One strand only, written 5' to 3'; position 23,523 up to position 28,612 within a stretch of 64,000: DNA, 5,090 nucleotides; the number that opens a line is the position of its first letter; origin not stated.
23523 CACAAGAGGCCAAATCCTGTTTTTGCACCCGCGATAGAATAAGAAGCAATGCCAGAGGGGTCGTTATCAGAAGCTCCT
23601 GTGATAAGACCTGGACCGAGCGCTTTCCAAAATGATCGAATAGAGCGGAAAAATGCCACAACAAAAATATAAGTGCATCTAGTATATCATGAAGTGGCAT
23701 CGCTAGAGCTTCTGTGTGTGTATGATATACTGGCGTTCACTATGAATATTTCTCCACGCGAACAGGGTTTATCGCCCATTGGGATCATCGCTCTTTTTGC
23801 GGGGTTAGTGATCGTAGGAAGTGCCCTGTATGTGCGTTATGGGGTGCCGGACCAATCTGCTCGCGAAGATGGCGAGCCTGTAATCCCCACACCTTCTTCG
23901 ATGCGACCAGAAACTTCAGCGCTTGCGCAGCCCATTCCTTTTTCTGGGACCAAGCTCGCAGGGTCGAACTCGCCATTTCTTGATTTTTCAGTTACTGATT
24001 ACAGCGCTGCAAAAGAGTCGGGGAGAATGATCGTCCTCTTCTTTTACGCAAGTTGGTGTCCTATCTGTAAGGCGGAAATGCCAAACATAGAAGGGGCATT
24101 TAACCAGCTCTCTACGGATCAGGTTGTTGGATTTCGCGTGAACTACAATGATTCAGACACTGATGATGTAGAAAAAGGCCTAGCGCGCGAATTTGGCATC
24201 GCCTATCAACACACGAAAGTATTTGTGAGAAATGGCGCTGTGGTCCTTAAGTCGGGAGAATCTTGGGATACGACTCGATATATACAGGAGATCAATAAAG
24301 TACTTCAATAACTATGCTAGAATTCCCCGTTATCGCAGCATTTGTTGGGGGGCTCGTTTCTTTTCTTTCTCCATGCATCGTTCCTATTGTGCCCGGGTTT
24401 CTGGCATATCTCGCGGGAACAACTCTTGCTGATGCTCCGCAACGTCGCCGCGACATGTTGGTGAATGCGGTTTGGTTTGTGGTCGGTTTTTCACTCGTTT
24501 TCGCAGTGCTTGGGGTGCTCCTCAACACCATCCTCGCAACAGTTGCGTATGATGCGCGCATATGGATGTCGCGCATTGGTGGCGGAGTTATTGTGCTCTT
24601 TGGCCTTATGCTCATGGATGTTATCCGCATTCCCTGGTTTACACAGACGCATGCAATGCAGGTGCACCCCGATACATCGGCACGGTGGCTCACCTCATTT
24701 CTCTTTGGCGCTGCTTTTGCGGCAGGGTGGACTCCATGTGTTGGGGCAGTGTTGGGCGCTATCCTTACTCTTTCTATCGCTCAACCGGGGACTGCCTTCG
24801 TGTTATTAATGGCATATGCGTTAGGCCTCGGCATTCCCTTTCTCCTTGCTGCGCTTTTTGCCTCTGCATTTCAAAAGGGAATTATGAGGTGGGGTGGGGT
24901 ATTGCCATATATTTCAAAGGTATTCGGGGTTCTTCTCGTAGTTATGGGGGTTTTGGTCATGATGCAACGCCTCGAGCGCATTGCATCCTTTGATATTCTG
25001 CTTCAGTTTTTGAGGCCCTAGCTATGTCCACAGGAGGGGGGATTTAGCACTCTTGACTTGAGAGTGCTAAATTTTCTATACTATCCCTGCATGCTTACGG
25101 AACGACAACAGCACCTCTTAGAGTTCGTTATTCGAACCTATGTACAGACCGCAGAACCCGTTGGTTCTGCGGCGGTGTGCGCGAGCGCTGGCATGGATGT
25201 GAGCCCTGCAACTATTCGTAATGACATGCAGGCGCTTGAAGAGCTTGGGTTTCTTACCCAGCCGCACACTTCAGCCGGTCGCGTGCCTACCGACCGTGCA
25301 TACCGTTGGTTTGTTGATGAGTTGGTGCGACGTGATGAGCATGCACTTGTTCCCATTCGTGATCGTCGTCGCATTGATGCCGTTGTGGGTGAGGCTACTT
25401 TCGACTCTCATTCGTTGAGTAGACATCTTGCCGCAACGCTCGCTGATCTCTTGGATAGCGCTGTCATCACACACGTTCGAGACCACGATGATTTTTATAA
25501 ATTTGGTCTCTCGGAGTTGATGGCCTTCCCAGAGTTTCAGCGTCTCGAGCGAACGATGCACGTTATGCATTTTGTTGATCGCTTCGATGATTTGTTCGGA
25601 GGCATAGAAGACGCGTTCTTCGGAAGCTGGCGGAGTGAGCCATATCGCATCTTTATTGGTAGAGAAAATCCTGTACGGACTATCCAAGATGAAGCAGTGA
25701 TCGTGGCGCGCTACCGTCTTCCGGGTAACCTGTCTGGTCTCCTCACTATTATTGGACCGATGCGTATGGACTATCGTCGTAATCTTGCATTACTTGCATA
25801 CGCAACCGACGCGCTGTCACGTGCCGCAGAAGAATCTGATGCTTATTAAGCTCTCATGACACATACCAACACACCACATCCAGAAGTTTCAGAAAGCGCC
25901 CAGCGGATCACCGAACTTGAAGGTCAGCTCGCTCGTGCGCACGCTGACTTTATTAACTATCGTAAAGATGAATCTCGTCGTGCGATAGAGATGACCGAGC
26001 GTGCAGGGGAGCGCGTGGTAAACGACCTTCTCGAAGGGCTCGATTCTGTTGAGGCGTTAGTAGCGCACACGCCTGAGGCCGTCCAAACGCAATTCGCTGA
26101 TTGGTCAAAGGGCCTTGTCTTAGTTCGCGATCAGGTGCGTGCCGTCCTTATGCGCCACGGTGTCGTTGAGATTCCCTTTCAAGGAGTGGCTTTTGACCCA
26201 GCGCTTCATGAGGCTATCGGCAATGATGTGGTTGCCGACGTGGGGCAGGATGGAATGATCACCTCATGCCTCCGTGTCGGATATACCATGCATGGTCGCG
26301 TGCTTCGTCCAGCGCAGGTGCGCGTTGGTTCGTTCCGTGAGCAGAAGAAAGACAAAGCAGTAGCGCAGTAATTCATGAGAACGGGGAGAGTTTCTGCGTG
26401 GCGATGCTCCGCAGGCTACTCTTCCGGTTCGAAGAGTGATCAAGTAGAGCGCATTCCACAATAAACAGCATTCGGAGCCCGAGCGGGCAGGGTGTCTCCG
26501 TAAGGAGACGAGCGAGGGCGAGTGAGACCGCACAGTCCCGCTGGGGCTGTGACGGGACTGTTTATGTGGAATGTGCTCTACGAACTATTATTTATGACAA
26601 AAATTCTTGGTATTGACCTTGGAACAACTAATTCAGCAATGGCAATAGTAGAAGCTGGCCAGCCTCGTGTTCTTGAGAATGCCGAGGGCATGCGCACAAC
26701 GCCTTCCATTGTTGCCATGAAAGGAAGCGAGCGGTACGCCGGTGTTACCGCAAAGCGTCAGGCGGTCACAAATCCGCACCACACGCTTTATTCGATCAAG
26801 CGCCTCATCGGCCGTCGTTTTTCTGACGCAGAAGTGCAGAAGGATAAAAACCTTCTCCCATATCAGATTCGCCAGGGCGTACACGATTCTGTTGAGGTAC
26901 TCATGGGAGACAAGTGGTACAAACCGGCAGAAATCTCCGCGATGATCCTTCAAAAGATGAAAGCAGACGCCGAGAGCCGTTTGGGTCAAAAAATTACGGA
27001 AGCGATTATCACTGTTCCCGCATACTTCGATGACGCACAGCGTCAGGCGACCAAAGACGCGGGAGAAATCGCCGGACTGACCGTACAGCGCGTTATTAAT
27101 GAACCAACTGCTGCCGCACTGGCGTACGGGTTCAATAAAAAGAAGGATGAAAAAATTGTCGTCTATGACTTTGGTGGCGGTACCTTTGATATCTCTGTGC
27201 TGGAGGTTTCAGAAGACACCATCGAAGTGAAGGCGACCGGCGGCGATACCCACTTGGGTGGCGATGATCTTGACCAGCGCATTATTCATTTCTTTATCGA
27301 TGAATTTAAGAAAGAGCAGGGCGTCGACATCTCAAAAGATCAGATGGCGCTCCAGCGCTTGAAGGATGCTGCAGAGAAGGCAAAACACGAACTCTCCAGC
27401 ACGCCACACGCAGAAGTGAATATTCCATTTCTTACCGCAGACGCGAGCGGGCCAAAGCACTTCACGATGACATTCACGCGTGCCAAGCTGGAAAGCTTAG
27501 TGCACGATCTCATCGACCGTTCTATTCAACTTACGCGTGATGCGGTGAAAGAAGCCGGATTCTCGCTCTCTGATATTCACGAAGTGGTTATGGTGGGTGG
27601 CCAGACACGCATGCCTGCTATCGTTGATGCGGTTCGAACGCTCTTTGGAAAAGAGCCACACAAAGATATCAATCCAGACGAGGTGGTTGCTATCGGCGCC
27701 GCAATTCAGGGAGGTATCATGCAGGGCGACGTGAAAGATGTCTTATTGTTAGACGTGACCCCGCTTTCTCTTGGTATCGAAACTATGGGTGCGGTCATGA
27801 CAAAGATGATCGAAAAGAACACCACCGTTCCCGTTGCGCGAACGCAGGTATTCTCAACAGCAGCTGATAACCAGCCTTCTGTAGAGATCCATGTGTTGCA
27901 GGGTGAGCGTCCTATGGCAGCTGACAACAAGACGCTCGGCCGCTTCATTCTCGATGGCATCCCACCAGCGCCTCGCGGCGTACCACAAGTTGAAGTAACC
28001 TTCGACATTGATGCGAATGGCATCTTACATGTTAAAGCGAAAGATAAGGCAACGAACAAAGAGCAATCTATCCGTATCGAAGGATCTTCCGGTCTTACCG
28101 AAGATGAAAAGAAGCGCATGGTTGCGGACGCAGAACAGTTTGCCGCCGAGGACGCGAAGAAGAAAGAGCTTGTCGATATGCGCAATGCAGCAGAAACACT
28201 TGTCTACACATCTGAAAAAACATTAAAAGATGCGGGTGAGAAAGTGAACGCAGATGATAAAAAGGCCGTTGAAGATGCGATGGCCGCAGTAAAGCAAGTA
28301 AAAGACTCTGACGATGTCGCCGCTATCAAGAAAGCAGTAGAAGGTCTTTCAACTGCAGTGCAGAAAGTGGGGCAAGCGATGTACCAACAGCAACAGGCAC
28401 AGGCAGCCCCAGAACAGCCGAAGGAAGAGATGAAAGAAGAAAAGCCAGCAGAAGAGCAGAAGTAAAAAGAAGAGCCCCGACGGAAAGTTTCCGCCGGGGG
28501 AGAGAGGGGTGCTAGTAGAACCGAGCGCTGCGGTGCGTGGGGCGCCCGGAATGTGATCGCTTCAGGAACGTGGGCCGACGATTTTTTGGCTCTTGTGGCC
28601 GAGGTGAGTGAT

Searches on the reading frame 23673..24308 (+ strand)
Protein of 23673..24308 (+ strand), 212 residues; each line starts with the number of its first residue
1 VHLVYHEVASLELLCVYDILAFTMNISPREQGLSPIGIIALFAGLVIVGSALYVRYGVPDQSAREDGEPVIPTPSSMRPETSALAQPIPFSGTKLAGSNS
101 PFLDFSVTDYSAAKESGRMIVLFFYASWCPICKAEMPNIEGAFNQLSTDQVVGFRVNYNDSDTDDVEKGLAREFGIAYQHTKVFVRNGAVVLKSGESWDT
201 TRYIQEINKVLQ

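Call 73: search_protein_families(library=pfam, proteins=[window:23673-24308:+], max_evalue=0.0001)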
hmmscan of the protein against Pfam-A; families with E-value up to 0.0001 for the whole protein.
window:23673-24308:+ (212 aa): 3 families
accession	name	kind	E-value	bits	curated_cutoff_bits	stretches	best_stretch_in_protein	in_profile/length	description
PF00578.27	AhpC-TSA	-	4.2e-08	33.6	26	1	108-162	16-71/124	AhpC/TSA family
PF08534.16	Redoxin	-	3.3e-07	30.6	26.6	1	108-168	19-79/148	Redoxin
PF00085.26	Thioredoxin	-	1e-06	29.1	23.5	1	116-197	17-91/103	Thioredoxin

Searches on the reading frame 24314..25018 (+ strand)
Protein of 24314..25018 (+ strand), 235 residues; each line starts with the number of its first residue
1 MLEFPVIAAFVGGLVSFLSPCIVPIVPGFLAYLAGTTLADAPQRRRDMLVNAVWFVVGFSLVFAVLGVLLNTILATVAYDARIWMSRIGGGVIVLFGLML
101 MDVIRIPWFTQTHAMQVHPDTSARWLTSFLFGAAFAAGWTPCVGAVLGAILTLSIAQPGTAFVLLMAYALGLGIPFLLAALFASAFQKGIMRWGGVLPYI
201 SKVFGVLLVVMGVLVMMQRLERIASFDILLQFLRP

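Call 73: search_protein_families(library=pfam, proteins=[window:24314-25018:+], max_evalue=0.0001)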
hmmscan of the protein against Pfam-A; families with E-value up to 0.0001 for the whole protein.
window:24314-25018:+ (235 aa): 1 family
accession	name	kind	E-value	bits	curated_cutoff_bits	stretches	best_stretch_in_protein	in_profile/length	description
PF02683.22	DsbD_TM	-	1.5e-15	57.5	27.1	1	7-218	5-216/219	Cytochrome C biogenesis protein transmembrane domain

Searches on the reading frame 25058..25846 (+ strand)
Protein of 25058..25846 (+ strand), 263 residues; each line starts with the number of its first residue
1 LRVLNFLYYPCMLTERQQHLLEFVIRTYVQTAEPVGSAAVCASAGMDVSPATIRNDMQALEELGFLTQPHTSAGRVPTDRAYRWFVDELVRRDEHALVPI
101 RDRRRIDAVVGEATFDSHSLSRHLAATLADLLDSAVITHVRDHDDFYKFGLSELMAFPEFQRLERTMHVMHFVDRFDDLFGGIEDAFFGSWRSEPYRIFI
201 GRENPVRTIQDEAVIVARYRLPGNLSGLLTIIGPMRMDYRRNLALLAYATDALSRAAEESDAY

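Call 73: search_protein_families(library=pfam, proteins=[window:25058-25846:+], max_evalue=0.0001)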
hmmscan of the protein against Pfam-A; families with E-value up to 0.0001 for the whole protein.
window:25058-25846:+ (263 aa): 3 families
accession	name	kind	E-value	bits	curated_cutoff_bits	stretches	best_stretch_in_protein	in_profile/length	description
PF01628.27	HrcA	-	1.1e-18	68.5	22.2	1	123-241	107-213/215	HrcA protein C terminal domain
PF03444.21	HrcA_DNA-bdg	-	1.7e-06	28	21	1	12-84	1-72/79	Winged helix-turn-helix transcription repressor, HrcA DNA-binding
PF08220.18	HTH_DeoR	-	1.8e-05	24.8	21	1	43-73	21-51/57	DeoR-like helix-turn-helix domain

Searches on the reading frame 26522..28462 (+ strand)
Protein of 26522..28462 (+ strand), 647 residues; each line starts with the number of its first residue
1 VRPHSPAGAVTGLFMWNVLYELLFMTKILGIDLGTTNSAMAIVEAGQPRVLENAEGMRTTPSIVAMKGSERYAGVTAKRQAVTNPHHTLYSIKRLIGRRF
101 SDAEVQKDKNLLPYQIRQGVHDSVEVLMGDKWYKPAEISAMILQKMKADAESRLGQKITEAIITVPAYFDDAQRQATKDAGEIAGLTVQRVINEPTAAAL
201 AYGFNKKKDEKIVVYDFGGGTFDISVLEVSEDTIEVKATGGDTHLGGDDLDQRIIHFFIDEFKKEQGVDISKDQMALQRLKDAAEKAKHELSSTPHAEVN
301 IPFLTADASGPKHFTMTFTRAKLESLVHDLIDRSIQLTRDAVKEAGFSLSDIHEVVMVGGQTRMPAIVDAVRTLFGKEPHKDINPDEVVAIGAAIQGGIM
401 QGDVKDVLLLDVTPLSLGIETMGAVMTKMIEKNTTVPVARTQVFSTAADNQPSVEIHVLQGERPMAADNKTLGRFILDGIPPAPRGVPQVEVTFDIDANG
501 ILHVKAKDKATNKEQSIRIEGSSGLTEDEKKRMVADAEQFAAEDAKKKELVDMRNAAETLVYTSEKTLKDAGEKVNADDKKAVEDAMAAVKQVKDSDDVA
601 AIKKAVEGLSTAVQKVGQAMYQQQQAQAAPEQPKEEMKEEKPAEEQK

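Call 73: search_protein_families(library=pfam, proteins=[window:26522-28462:+], max_evalue=0.0001)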
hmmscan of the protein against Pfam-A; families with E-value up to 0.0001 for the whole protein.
window:26522-28462:+ (647 aa): 2 families
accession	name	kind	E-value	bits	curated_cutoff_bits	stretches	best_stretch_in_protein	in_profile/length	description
PF00012.26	HSP70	-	1.3e-247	823.3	20.6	1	28-622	1-599/599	Hsp70 protein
PF06723.19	MreB_Mbl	-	1.6e-14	53.9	27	1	140-394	75-316/327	MreB/Mbl protein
